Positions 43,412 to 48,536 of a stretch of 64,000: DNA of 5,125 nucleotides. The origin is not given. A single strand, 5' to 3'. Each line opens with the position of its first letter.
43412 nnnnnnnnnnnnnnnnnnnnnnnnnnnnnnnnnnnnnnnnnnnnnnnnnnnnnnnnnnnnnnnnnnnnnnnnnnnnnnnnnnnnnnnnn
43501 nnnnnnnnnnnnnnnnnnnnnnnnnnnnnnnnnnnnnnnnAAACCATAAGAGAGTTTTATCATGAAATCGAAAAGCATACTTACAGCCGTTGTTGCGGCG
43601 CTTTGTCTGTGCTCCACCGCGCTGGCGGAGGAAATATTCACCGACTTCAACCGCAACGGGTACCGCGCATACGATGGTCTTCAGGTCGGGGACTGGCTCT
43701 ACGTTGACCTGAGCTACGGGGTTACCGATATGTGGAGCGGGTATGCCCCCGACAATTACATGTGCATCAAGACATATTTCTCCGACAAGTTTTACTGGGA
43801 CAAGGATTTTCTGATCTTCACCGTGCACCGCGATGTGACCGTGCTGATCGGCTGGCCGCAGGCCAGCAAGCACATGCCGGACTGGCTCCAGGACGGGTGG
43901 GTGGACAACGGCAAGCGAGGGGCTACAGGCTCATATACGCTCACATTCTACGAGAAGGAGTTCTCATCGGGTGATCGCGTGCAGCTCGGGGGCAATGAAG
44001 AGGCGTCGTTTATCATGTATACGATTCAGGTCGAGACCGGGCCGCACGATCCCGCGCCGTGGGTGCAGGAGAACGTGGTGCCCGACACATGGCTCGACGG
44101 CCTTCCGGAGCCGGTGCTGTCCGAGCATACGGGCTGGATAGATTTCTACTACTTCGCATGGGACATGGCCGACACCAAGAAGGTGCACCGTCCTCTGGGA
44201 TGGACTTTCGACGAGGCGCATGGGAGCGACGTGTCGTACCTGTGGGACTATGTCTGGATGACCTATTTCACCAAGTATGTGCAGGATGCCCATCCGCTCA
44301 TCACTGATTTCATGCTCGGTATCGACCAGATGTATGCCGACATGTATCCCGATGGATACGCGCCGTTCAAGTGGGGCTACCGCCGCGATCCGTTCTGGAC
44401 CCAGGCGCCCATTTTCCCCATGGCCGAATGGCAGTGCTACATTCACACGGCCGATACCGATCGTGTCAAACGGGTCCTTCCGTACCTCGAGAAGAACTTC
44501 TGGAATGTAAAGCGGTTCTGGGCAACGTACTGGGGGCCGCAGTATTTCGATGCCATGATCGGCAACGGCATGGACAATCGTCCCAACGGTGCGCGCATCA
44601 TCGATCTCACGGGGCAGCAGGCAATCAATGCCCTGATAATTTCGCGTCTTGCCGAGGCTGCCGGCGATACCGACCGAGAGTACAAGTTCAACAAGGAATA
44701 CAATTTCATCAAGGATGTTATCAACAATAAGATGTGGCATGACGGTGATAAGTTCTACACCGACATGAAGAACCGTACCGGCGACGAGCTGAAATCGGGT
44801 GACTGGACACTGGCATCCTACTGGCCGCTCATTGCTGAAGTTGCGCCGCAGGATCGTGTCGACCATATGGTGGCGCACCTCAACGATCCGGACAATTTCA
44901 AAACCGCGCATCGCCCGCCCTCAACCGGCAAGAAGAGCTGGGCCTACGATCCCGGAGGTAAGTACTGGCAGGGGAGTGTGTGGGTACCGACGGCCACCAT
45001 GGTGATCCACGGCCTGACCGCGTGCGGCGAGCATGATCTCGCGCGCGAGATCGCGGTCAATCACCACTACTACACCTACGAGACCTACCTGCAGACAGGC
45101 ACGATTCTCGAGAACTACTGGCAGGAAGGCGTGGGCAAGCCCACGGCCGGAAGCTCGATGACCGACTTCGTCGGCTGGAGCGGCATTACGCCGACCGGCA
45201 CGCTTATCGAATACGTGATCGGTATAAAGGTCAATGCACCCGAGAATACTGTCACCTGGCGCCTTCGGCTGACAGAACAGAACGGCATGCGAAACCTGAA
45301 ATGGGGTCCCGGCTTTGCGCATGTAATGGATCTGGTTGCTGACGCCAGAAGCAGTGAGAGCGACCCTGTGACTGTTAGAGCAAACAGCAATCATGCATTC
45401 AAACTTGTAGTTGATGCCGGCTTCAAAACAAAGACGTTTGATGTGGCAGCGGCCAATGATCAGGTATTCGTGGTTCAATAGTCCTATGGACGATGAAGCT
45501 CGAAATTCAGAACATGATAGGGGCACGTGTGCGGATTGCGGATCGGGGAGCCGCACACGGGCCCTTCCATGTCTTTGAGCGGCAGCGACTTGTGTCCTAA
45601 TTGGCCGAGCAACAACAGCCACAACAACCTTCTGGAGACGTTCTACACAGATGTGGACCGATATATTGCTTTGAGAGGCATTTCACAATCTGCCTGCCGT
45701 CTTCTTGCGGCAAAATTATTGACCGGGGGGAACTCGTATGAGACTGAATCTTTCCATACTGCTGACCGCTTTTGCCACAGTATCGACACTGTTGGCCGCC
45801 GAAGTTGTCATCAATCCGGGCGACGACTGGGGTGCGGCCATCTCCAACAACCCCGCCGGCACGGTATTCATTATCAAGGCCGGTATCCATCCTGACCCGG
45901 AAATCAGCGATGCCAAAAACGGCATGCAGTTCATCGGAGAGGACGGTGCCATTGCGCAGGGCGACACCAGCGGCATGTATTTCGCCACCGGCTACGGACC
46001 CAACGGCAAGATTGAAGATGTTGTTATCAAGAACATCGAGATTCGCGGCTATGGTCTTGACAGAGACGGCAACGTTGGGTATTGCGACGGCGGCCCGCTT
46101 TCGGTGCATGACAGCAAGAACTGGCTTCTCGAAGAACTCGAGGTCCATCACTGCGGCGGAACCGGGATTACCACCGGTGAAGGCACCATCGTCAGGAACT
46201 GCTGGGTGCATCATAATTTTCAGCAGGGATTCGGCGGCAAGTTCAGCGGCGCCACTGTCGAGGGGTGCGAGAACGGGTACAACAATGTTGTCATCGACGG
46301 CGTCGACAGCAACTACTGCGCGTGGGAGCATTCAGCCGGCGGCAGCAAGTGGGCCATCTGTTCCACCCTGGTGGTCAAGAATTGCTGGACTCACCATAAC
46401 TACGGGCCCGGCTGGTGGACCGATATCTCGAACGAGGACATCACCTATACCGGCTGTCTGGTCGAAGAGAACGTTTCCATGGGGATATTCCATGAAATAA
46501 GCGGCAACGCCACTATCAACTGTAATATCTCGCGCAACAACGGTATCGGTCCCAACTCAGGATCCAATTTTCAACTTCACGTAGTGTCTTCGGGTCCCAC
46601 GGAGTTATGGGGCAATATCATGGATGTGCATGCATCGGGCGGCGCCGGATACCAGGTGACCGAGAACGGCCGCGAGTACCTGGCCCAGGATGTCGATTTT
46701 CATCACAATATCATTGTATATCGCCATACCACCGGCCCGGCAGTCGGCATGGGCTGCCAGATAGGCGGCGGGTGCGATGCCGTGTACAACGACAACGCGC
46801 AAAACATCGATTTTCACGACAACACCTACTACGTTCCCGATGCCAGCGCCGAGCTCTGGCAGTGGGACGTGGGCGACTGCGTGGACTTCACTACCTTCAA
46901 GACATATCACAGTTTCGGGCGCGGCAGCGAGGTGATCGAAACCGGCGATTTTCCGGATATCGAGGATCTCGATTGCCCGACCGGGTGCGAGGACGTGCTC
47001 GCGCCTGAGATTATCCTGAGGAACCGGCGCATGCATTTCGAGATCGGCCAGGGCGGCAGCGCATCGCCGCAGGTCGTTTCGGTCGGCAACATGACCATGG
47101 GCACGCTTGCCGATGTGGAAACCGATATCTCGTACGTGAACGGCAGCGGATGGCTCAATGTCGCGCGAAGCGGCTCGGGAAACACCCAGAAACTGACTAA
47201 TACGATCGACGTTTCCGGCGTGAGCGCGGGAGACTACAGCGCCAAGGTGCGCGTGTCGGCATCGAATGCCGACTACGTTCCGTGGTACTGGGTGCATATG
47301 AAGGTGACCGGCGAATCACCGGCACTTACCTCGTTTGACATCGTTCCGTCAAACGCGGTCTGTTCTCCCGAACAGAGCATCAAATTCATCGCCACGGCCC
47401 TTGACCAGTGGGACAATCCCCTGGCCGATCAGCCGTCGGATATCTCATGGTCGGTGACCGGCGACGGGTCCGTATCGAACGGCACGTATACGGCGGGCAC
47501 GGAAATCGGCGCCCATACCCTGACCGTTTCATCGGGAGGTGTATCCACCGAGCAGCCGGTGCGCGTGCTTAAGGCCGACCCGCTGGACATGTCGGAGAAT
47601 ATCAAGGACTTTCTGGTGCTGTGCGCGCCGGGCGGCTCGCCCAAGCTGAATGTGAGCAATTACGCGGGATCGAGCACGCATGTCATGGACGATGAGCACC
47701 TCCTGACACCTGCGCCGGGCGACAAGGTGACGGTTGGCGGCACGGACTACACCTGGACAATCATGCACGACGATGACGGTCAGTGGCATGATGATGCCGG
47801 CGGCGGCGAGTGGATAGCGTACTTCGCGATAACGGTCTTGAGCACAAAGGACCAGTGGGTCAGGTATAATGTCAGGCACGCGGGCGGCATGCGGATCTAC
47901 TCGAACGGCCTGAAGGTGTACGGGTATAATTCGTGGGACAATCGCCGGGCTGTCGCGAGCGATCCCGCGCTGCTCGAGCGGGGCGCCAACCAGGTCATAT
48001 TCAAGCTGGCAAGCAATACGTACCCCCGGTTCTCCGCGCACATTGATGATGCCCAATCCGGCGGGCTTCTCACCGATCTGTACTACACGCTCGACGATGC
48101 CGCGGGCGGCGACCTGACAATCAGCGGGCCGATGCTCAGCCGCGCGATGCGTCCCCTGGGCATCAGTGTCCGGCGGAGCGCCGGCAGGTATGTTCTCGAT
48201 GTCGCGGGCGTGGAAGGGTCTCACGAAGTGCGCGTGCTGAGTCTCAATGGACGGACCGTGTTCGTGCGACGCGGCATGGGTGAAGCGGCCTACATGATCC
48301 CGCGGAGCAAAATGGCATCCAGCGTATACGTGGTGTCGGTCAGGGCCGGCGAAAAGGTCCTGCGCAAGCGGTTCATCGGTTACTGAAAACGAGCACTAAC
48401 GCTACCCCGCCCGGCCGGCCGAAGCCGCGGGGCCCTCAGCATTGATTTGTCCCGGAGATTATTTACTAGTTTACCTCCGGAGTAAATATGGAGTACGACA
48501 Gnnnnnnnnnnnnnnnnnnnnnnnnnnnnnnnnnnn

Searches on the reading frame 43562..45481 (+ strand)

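Call 19: search_protein_families(library=pfam, proteins=[window:43562-45481:+], max_evalue=0.01)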
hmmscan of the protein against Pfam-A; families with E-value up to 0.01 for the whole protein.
window:43562-45481:+ (639 aa): 3 families
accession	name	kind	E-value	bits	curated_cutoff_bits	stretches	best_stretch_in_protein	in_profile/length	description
PF22422.2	MGH1-like_GH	-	6.8e-26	92.1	27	1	352-503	178-324/356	Mannosylglycerate hydrolase MGH1-like glycoside hydrolase domain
PF01204.24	Trehalase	-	3.2e-14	53.1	21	1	354-522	314-479/512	Trehalase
PF03200.22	Glyco_hydro_63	-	4.8e-07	29.4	22.4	1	419-542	350-485/492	Glycosyl hydrolase family 63 C-terminal domain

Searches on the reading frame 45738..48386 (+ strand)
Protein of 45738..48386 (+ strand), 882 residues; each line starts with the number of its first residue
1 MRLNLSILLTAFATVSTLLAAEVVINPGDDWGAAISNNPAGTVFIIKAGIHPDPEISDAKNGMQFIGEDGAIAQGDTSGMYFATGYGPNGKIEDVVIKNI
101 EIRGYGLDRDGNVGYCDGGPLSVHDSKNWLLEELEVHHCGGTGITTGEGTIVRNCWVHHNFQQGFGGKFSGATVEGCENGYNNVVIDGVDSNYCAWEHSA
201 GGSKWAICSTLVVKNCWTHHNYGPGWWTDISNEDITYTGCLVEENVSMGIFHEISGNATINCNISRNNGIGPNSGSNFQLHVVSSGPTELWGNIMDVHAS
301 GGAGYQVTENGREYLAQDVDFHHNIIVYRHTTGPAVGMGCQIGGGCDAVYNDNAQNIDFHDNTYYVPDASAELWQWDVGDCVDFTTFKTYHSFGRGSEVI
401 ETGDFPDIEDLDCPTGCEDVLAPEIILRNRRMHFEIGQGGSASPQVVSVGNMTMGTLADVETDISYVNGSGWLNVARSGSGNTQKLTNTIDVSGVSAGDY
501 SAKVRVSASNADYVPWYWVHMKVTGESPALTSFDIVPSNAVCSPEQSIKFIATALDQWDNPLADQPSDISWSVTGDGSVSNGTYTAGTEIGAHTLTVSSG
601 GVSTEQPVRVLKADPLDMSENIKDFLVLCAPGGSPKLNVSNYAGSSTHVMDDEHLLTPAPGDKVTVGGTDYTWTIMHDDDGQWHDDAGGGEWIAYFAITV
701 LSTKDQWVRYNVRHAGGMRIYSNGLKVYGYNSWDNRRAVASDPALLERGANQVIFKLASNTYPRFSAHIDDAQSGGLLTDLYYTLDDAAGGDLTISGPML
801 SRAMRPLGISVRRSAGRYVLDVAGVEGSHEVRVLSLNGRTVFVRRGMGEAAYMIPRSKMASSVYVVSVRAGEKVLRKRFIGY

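Call 16: search_protein_families(library=pfam, proteins=[window:45738-48386:+], max_evalue=0.01)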
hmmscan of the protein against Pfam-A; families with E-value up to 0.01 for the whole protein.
window:45738-48386:+ (882 aa): 2 families
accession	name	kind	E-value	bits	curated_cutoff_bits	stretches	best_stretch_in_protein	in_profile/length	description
PF13229.12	Beta_helix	-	3.2e-08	33.8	25.9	1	123-277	5-149/158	Right handed beta helix region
PF18962.6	Por_Secre_tail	-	3.4e-05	24.5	27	0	828-879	21-73/75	Secretion system C-terminal sorting domain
